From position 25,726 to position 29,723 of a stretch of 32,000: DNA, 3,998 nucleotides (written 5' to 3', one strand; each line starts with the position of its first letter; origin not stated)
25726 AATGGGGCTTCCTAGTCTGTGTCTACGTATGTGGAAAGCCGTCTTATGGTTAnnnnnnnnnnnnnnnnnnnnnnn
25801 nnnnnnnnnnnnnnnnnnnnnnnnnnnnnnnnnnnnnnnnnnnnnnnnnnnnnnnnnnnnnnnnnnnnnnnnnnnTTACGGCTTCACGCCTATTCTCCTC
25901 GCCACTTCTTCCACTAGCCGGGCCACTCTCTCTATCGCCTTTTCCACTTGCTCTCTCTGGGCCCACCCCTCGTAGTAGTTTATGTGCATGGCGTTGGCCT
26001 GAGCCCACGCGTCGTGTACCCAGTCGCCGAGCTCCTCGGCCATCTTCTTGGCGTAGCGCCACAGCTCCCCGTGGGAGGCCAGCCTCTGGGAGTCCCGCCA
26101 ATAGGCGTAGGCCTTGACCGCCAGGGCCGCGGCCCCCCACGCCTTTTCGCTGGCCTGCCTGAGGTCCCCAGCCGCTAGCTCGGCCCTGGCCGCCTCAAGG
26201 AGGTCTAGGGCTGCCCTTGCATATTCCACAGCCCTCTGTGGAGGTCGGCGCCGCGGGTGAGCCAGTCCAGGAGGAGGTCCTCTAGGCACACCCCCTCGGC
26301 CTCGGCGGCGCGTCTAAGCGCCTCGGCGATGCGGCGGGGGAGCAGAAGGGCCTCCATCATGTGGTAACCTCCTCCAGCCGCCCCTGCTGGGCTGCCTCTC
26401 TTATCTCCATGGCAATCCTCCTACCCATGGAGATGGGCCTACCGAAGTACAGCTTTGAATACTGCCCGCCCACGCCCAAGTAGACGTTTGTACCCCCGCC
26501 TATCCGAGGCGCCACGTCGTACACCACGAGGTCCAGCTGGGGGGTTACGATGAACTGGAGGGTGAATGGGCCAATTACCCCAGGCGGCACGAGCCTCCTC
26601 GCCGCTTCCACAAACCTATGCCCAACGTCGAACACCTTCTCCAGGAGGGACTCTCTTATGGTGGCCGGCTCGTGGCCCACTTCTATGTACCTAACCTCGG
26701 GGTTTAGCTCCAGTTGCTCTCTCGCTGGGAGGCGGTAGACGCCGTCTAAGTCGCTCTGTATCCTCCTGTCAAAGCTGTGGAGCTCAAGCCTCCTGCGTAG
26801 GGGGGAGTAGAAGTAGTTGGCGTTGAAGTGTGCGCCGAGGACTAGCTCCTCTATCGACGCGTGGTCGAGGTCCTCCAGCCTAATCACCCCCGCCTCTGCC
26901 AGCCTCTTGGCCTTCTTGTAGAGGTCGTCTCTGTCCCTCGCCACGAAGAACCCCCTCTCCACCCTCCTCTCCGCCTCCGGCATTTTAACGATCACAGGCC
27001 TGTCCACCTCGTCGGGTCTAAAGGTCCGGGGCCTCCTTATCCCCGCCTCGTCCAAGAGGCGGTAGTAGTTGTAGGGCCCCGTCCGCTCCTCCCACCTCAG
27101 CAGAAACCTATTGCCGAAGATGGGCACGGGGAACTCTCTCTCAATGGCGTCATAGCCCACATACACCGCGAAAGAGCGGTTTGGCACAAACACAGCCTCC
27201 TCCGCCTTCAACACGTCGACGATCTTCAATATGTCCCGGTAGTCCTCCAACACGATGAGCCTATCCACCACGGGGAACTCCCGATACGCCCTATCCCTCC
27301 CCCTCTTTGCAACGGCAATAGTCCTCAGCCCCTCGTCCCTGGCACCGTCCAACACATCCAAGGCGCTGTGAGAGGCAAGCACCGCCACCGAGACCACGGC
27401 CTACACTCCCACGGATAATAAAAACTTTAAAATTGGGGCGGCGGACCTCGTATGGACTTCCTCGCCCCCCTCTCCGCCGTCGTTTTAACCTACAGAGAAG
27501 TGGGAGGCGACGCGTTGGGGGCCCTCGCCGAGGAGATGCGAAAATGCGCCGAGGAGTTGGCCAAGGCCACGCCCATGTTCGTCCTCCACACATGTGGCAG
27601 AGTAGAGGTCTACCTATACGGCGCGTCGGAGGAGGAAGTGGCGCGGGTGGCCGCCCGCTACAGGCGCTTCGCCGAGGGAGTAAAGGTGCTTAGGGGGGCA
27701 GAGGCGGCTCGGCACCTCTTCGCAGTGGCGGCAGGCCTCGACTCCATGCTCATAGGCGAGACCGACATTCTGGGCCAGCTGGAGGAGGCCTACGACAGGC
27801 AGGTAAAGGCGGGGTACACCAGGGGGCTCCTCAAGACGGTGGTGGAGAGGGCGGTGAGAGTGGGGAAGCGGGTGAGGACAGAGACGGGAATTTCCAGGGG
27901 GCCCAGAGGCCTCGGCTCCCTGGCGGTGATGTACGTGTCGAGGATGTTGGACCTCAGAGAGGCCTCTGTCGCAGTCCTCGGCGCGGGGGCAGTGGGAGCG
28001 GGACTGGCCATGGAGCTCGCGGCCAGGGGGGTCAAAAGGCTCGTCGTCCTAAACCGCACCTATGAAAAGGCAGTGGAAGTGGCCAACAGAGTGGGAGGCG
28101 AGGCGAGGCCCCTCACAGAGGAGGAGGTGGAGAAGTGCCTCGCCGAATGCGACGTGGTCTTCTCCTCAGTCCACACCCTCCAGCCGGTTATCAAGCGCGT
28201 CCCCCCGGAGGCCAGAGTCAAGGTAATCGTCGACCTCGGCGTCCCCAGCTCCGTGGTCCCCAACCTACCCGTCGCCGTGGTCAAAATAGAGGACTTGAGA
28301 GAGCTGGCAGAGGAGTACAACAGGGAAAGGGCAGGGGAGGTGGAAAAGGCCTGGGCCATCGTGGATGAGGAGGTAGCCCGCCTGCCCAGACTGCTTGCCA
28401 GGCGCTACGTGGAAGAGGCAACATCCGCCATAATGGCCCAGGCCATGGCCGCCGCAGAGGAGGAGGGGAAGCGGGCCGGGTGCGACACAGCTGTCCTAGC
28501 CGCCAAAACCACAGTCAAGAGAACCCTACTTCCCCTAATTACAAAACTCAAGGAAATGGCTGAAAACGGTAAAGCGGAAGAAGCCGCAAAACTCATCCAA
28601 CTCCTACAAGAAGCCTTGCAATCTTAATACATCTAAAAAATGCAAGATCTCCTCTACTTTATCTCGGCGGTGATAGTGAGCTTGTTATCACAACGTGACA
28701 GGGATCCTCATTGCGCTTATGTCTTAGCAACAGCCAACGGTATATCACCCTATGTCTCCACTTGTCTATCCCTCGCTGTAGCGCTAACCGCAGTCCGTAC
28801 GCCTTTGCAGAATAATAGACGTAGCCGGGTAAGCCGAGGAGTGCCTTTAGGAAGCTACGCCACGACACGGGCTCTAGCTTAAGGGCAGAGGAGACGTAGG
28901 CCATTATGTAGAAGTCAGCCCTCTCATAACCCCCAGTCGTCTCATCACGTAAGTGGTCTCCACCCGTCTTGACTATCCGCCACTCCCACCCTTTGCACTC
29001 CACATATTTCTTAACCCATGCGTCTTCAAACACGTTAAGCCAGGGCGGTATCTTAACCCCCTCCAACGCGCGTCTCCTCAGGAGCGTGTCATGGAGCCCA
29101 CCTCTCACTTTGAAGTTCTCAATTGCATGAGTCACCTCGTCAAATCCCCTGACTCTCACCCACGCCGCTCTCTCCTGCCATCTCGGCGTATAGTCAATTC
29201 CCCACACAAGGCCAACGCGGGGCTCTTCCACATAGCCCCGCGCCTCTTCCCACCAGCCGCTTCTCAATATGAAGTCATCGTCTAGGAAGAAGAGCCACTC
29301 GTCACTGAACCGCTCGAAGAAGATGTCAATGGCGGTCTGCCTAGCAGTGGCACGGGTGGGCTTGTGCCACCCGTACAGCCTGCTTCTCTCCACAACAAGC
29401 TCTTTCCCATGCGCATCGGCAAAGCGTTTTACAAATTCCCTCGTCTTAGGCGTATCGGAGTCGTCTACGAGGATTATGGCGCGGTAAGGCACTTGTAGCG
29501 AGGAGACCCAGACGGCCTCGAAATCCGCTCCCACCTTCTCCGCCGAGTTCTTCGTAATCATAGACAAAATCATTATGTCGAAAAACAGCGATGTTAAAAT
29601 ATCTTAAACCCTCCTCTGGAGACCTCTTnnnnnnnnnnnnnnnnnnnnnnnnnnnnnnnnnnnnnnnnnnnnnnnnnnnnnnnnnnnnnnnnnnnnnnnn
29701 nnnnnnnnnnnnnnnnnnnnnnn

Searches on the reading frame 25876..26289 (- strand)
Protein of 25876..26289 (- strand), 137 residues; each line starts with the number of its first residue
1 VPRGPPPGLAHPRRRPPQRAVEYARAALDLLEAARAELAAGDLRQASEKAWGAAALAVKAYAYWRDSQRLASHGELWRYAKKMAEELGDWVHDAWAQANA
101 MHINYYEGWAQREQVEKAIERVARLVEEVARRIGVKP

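Call 29: search_protein_families(library=pfam, proteins=[window:25876-26289:-], max_evalue=0.01)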
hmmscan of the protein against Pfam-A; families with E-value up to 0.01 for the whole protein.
window:25876-26289:- (137 aa): 3 families
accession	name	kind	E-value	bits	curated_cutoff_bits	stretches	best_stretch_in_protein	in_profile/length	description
PF05942.16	PaREP1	-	2.1e-24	86.1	24.4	1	23-126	2-115/115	Archaeal PaREP1/PaREP8 family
PF05168.19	HEPN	-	0.0025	18.4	22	1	23-129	4-114/117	HEPN domain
PF13328.12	HD_4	-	0.008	16.4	27.2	0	53-131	1-76/156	HD domain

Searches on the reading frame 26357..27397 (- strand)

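Call 29: search_protein_families(library=pfam, proteins=[window:26357-27397:-], max_evalue=0.01)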
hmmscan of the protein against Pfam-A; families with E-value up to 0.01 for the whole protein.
window:26357-27397:- (346 aa): 2 families
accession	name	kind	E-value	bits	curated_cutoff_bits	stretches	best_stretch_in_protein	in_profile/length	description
PF06973.17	DUF1297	-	8.9e-83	276.9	23.8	1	158-346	1-188/188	Domain of unknown function (DUF1297)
PF06849.18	DUF1246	-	3.8e-44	150.1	25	1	4-126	1-122/122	Protein of unknown function (DUF1246)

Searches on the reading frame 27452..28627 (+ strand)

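Call 29: search_protein_families(library=pfam, proteins=[window:27452-28627:+], max_evalue=0.01)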
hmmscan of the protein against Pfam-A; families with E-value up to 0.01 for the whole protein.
window:27452-28627:+ (391 aa): 12 families
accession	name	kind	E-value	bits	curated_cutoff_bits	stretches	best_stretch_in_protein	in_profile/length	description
PF05201.20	GlutR_N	-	1.2e-30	106.8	27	1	27-145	21-151/151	Glutamyl-tRNAGlu reductase, N-terminal domain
PF01488.26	Shikimate_DH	-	6.8e-21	75.2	24.3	1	167-284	9-137/138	Shikimate / quinate 5-dehydrogenase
PF03807.23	F420_oxidored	-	1e-08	36.1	21.6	1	173-263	2-92/94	NADP oxidoreductase coenzyme F420-dependent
PF03446.21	NAD_binding_2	-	3.8e-05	24.2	21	1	173-248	2-71/161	NAD binding domain of 6-phosphogluconate dehydrogenase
PF01266.30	DAO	-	7e-05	22.9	27.9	0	173-241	2-58/353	FAD dependent oxidoreductase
PF00899.27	ThiF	-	8.4e-05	22.3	28.1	1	160-199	10-49/238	ThiF family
PF02826.25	2-Hacid_dh_C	-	0.0013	18.6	25.1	1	165-240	31-99/178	D-isomer specific 2-hydroxyacid dehydrogenase, NAD binding domain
PF03435.24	Sacchrp_dh_NADP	-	0.0015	19.3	25.1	1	173-231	1-63/129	Saccharopine dehydrogenase NADP binding domain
PF02737.24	3HCDH_N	-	0.0029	18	22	1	172-214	1-42/180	3-hydroxyacyl-CoA dehydrogenase, NAD binding domain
PF01262.27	AlaDh_PNT_C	-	0.0031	17.4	23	1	167-241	25-101/214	Alanine dehydrogenase/PNT, C-terminal domain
PF13241.12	NAD_binding_7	-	0.0067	17.4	22.1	0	165-240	2-69/104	Putative NAD(P)-binding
PF02558.23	ApbA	-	0.0084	16.2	22.2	0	173-240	1-74/150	Ketopantoate reductase PanE/ApbA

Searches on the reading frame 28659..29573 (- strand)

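Call 29: search_protein_families(library=pfam, proteins=[window:28659-29573:-], max_evalue=0.01)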
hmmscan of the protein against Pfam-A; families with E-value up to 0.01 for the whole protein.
window:28659-29573:- (304 aa): 1 family
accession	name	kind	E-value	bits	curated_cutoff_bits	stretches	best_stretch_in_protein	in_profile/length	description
PF00535.33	Glycos_transf_2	-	2e-09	38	23.3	1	32-140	29-128/168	Glycosyl transferase family 2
